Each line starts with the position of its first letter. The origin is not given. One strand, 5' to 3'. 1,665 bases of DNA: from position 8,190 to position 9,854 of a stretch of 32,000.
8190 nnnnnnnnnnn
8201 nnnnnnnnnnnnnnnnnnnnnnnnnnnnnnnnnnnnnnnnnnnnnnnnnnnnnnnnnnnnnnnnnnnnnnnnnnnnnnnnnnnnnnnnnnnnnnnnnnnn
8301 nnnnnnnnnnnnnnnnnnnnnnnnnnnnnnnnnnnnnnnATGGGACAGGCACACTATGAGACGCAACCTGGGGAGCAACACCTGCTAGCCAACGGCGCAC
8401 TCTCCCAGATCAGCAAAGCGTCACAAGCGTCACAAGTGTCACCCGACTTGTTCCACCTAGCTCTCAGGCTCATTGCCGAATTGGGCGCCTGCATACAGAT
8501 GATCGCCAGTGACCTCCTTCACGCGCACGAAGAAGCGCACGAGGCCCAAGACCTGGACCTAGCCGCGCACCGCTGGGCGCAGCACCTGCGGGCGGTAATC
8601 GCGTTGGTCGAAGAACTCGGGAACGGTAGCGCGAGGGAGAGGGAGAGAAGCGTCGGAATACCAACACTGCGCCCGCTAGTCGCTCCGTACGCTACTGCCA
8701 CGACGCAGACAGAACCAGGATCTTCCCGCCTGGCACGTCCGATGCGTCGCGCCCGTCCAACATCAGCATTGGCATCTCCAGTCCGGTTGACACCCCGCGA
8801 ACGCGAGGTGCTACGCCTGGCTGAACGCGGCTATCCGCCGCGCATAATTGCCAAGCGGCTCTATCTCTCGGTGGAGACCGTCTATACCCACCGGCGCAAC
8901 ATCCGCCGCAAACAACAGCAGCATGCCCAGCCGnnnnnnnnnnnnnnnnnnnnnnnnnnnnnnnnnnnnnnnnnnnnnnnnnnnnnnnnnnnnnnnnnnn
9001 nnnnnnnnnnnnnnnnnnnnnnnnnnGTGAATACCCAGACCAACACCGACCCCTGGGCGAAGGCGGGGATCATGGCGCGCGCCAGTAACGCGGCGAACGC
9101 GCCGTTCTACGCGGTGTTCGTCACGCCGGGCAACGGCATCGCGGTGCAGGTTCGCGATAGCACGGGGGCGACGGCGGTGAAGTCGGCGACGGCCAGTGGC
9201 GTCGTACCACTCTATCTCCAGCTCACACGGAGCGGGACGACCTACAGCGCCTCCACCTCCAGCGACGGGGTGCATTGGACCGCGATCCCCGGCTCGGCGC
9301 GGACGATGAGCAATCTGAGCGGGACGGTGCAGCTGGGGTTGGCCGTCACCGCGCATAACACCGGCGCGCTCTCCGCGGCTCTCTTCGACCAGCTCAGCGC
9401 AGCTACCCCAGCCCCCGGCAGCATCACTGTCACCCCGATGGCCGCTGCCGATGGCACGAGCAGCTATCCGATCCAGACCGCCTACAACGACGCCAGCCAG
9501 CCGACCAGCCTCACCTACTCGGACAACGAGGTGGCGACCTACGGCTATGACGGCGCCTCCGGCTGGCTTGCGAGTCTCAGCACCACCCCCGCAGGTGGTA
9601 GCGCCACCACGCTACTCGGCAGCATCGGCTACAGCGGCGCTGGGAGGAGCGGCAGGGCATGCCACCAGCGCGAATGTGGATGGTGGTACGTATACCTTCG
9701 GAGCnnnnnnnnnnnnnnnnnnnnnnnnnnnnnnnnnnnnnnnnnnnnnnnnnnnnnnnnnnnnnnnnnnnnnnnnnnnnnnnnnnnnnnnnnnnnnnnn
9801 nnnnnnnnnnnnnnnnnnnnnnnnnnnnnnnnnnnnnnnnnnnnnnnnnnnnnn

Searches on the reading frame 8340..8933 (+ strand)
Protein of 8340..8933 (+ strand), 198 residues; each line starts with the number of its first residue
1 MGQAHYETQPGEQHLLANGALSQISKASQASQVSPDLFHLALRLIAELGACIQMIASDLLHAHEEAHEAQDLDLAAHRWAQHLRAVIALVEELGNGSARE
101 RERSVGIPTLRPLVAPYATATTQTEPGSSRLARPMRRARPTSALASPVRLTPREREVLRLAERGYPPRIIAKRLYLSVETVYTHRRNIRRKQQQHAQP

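Call 70: search_protein_families(library=pfam, proteins=[window:8340-8933:+], max_evalue=0.01)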
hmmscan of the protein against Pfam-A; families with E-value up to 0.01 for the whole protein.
window:8340-8933:+ (198 aa): 5 families
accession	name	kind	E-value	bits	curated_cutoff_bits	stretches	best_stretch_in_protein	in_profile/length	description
PF00196.25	GerE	-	1.2e-10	41.3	23.5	1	150-191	3-44/57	Bacterial regulatory proteins, luxR family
PF08281.18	Sigma70_r4_2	-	0.0002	21.4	25.7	1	149-191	10-53/54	Sigma-70, region 4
PF13551.12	HTH_29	-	0.0026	18.3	28.1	0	156-186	3-34/64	Winged helix-turn helix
PF04545.22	Sigma70_r4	-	0.0047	16.9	24.1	0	149-187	4-43/50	Sigma-70, region 4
PF02796.21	HTH_7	-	0.0076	16.8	23.8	0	156-182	13-39/45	Helix-turn-helix domain of resolvase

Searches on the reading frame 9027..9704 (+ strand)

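Call 70: search_protein_families(library=pfam, proteins=[window:9027-9704:+], max_evalue=0.01)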
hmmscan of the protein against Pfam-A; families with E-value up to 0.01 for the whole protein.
window:9027-9704:+ (226 aa): 2 families
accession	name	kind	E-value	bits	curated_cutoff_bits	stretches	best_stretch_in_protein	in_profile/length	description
PF05593.20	RHS_repeat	-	0.00027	21.7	22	1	153-191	1-37/38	RHS Repeat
PF17851.8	GH43_C2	-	0.0035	17.5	22.7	1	11-121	75-198/203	Beta xylosidase C-terminal Concanavalin A-like domain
